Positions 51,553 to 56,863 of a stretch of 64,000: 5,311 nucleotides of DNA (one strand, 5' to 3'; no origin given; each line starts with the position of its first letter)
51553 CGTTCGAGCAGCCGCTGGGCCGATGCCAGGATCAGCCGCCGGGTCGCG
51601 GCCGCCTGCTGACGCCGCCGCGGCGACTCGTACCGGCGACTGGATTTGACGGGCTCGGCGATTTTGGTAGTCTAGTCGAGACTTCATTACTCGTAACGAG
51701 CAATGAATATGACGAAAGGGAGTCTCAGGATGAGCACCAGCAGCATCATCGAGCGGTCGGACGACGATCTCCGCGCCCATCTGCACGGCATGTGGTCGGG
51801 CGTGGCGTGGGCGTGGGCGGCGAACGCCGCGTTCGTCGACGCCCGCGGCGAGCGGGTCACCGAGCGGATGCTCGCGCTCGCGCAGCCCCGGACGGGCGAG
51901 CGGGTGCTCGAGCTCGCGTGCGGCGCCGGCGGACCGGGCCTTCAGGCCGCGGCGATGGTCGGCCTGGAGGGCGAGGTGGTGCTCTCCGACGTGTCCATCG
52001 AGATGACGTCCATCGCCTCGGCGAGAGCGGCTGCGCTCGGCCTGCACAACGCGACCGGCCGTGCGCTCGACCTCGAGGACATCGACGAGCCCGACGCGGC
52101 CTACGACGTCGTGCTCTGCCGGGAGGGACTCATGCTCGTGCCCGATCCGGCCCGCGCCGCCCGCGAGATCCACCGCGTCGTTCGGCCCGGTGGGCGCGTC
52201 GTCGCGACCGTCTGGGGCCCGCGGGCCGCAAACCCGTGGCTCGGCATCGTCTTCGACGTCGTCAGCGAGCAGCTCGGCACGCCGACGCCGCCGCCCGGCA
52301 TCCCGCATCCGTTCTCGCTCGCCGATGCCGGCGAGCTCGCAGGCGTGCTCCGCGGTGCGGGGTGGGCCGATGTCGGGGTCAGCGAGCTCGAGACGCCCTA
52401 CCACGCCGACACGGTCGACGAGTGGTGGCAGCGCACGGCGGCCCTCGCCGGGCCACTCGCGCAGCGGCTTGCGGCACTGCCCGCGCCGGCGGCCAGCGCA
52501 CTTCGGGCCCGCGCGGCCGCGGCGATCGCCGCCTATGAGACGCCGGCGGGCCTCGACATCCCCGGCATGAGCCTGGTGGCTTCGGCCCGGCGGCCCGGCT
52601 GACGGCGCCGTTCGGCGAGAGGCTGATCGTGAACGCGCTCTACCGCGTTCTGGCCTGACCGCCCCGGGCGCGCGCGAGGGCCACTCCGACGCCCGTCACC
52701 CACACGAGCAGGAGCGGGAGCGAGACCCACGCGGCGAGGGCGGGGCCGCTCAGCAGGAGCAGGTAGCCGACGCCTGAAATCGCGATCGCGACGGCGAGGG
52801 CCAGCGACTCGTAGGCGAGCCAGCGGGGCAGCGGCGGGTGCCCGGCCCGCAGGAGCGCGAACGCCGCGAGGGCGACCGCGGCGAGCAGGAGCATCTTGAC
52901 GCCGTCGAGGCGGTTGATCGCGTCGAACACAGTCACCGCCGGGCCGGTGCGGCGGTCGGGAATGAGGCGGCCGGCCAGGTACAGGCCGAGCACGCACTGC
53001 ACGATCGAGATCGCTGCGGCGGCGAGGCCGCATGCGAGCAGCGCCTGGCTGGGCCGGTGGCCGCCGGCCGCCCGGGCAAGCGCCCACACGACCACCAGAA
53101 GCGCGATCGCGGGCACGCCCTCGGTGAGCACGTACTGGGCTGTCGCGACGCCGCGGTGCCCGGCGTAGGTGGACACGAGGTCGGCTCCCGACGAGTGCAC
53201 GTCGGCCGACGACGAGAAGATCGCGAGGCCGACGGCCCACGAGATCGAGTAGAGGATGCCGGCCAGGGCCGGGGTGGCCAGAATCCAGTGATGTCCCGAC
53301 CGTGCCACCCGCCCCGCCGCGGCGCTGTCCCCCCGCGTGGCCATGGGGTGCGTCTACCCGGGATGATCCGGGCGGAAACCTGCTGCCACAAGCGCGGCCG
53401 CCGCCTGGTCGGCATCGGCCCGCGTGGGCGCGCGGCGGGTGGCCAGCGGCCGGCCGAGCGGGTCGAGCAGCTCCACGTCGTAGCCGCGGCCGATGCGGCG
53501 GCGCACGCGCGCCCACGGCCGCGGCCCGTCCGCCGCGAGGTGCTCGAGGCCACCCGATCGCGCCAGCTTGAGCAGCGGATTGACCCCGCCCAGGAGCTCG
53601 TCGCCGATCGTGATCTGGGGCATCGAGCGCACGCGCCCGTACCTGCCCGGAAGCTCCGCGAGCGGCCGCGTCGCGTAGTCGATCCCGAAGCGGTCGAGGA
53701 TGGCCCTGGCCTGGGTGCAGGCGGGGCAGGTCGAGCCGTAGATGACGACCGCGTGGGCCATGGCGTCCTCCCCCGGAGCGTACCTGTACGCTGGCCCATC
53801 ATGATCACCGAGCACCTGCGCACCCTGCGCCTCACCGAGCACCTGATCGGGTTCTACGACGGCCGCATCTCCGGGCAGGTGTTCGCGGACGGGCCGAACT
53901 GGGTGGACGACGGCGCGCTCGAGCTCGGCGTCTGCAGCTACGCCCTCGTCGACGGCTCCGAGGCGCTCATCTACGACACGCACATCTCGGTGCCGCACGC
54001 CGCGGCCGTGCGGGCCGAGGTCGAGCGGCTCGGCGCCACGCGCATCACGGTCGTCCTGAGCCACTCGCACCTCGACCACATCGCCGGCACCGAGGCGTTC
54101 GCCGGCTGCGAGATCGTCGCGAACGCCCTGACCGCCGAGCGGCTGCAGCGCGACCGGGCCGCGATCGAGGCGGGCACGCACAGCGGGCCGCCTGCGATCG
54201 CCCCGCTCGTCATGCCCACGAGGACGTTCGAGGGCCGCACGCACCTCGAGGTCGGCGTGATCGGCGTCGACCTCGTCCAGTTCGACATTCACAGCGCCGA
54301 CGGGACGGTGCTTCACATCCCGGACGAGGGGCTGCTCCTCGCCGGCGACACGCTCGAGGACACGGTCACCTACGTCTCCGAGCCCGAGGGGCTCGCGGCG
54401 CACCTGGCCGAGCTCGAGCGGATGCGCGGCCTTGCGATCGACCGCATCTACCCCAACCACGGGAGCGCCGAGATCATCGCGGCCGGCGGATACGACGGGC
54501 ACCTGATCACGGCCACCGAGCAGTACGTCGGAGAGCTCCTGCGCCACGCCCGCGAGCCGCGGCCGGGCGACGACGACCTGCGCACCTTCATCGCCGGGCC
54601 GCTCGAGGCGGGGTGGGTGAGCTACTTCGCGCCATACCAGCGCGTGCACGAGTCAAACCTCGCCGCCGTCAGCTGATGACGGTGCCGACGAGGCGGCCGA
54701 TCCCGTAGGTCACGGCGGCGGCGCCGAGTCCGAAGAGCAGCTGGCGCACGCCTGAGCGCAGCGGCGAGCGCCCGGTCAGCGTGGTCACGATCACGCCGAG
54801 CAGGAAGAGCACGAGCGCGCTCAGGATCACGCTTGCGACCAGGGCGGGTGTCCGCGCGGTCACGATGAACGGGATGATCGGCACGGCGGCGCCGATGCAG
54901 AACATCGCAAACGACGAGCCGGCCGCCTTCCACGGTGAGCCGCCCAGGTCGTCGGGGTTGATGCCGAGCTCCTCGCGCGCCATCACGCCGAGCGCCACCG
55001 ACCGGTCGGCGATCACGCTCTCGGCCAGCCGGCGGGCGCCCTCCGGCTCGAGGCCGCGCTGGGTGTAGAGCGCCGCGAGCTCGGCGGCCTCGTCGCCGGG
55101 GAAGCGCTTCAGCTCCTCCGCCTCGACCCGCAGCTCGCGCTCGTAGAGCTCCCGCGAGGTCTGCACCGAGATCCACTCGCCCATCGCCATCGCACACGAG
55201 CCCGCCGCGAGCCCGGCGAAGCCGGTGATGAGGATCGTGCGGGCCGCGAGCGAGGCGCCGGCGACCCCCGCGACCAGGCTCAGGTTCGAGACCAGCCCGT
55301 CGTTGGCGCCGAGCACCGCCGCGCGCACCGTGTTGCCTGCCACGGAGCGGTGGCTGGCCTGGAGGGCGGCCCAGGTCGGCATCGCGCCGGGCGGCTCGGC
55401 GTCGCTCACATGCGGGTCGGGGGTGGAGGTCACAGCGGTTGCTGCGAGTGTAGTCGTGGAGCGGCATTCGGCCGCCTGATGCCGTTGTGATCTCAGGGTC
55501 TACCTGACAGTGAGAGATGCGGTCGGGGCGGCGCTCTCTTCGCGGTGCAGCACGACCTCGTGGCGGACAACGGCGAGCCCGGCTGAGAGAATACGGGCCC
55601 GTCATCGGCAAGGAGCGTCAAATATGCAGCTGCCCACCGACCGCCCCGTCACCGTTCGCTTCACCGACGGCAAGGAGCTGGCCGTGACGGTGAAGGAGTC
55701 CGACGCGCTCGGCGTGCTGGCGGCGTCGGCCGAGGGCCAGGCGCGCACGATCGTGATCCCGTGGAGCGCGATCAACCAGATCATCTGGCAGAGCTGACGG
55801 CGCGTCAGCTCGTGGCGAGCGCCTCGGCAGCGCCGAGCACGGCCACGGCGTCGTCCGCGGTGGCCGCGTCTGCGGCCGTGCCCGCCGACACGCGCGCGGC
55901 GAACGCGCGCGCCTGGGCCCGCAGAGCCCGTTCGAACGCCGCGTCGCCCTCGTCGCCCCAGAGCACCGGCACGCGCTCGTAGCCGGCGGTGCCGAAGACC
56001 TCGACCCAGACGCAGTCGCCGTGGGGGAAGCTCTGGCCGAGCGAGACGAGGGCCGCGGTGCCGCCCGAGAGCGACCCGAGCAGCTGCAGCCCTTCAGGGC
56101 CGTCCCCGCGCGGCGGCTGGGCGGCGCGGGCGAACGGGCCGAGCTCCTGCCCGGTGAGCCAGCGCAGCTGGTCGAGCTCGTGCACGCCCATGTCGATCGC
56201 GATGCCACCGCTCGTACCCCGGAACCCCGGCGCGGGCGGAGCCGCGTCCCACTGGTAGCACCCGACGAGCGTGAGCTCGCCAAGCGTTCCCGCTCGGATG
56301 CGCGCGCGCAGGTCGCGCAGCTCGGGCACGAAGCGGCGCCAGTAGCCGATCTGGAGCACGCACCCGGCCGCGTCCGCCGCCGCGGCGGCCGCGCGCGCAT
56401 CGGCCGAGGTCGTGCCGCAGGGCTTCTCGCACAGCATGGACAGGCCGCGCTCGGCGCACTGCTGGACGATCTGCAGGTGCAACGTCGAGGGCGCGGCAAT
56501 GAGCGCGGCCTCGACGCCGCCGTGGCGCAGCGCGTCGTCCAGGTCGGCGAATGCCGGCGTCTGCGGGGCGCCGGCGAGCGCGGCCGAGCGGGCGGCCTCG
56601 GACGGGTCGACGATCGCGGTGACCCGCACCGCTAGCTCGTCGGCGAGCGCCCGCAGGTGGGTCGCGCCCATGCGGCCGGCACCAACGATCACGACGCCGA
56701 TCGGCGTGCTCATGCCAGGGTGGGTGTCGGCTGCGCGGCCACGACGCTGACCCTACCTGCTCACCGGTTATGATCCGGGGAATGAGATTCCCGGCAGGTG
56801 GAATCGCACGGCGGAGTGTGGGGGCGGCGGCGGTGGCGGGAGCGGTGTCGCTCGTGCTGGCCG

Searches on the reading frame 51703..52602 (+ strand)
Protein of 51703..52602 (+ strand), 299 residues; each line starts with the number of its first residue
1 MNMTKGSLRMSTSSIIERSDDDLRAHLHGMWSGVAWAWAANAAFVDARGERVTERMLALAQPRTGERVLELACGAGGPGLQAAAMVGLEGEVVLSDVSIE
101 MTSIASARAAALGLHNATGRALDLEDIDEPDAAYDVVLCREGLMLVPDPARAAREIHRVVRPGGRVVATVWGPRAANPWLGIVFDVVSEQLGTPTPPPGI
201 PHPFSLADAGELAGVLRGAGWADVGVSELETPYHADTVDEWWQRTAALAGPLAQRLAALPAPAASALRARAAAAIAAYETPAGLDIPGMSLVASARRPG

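Call 9: search_protein_families(library=pfam, proteins=[window:51703-52602:+], max_evalue=0.001)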
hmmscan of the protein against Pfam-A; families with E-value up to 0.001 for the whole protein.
window:51703-52602:+ (299 aa): 6 families
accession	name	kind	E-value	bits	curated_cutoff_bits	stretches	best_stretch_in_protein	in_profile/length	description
PF13847.12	Methyltransf_31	-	7.5e-18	65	27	1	64-169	3-110/145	Methyltransferase domain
PF13649.12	Methyltransf_25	-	1.4e-17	64.6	27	1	68-164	1-97/97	Methyltransferase domain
PF08241.18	Methyltransf_11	-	1.1e-15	58.4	21.2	1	69-167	1-94/95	Methyltransferase domain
PF13489.12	Methyltransf_23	-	1.6e-14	54.4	27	1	54-175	11-123/164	Methyltransferase domain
PF01209.24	Ubie_methyltran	-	1.1e-13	51.5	20.1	1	58-168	41-151/233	ubiE/COQ5 methyltransferase family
PF08242.18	Methyltransf_12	-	1.2e-11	45.6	30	1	69-166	1-98/98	Methyltransferase domain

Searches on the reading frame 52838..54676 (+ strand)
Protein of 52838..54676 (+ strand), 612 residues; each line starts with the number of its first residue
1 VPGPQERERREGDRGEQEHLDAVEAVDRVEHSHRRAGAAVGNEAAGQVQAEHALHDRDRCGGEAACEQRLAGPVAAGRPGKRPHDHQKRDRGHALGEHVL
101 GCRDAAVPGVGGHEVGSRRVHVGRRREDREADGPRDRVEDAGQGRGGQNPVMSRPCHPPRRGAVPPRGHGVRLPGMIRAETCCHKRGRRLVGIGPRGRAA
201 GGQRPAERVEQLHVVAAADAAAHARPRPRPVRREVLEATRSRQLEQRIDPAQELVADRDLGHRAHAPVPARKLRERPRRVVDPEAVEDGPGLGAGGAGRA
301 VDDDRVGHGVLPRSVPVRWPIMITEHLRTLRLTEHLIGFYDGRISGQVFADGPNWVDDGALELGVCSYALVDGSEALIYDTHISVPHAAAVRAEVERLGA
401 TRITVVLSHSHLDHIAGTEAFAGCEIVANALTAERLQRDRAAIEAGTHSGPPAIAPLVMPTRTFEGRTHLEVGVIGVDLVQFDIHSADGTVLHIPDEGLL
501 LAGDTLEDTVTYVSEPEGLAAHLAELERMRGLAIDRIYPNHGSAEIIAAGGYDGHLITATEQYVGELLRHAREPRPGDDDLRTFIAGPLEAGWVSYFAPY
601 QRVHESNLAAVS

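Call 9: search_protein_families(library=pfam, proteins=[window:52838-54676:+], max_evalue=0.001)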
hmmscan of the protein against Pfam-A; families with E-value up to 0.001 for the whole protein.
window:52838-54676:+ (612 aa): 2 families
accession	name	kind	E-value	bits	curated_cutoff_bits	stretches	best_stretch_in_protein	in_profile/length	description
PF00753.33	Lactamase_B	-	2.4e-09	37.9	22.7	1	367-541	8-196/196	Metallo-beta-lactamase superfamily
PF12706.13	Lactamase_B_2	-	0.00013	22.1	27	1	402-496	30-121/200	Beta-lactamase superfamily domain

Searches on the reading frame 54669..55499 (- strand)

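Call 9: search_protein_families(library=pfam, proteins=[window:54669-55499:-], max_evalue=0.001)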
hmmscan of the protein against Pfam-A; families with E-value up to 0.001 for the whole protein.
window:54669-55499:- (276 aa): 1 family
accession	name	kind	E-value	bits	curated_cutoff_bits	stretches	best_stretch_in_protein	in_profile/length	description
PF01988.24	VIT1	-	1.8e-68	231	28.1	1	58-269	1-214/214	VIT family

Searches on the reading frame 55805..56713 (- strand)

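Call 58: search_protein_families(library=pfam, proteins=[window:55805-56713:-], max_evalue=0.0001)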
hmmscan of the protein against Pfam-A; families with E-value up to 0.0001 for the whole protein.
window:55805-56713:- (302 aa): 3 families
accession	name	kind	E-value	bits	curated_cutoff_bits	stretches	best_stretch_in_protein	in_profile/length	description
PF01408.29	GFO_IDH_MocA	-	6.2e-24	85.4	24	1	5-124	1-120/120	Oxidoreductase family, NAD-binding Rossmann fold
PF22725.1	GFO_IDH_MocA_C3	-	1.5e-12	48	27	1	133-244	2-121/124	GFO/IDH/MocA C-terminal domain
PF02894.22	GFO_IDH_MocA_C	-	5.7e-06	26.7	22.9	1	137-190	2-61/218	Oxidoreductase family, C-terminal alpha/beta domain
